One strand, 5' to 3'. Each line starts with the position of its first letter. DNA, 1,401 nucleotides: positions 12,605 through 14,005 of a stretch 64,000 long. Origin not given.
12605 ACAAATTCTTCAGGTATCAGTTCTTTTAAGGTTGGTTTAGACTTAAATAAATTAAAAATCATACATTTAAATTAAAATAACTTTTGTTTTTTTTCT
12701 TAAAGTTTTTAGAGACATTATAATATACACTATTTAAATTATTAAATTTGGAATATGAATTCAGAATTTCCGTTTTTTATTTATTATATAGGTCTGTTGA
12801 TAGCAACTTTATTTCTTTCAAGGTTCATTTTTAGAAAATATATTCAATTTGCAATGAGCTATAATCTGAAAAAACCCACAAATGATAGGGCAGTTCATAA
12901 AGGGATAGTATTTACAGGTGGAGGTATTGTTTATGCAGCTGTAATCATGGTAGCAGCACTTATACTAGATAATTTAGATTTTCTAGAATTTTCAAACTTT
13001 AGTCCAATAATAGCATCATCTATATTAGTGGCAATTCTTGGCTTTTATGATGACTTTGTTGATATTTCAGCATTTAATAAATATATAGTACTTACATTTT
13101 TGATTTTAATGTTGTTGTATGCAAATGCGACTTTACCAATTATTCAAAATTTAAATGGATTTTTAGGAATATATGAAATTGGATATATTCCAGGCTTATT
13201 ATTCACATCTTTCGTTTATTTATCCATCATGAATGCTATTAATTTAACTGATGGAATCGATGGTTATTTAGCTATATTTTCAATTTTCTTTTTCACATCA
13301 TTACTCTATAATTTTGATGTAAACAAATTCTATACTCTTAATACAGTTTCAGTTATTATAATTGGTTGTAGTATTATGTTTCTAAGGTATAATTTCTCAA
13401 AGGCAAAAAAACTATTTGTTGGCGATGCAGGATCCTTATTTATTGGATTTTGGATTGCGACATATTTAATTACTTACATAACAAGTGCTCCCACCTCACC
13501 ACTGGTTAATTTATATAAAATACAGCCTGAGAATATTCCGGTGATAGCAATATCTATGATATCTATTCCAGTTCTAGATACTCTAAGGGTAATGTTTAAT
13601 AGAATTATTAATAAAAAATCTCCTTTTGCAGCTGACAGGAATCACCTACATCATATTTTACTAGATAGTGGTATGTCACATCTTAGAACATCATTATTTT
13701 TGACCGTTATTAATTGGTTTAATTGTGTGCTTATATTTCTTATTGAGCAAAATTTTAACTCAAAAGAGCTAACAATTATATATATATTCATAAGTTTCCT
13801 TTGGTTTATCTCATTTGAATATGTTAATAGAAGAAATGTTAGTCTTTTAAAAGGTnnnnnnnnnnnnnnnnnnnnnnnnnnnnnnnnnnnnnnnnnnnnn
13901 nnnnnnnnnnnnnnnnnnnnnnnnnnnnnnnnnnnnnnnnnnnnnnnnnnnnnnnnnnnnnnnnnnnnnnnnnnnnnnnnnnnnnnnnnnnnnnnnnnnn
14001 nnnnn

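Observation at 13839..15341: Sensor-TM-winged-helix protein (Kelch-like propeller outside, DNA-binding-like tail inside) at the edge of the polysaccharide locus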

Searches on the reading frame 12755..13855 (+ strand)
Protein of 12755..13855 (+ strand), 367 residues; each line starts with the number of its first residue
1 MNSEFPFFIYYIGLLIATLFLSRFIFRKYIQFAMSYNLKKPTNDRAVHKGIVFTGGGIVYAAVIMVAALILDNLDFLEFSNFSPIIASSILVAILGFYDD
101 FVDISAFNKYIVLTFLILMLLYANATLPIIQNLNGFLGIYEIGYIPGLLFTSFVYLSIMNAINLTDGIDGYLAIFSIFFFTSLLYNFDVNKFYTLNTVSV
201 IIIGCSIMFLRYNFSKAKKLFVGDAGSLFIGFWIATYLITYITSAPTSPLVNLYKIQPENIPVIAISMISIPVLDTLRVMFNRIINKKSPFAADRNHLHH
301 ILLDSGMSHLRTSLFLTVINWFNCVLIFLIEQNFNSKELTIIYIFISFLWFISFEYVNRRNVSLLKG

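Call 3: search_protein_families(library=pfam, proteins=[window:12755-13855:+], max_evalue=1)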
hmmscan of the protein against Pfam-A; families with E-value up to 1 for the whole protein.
window:12755-13855:+ (367 aa): 1 family
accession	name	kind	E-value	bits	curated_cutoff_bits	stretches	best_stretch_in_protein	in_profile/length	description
PF00953.26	Glycos_transf_4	-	8.6e-24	84.8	27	1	85-240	4-158/160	Glycosyl transferase family 4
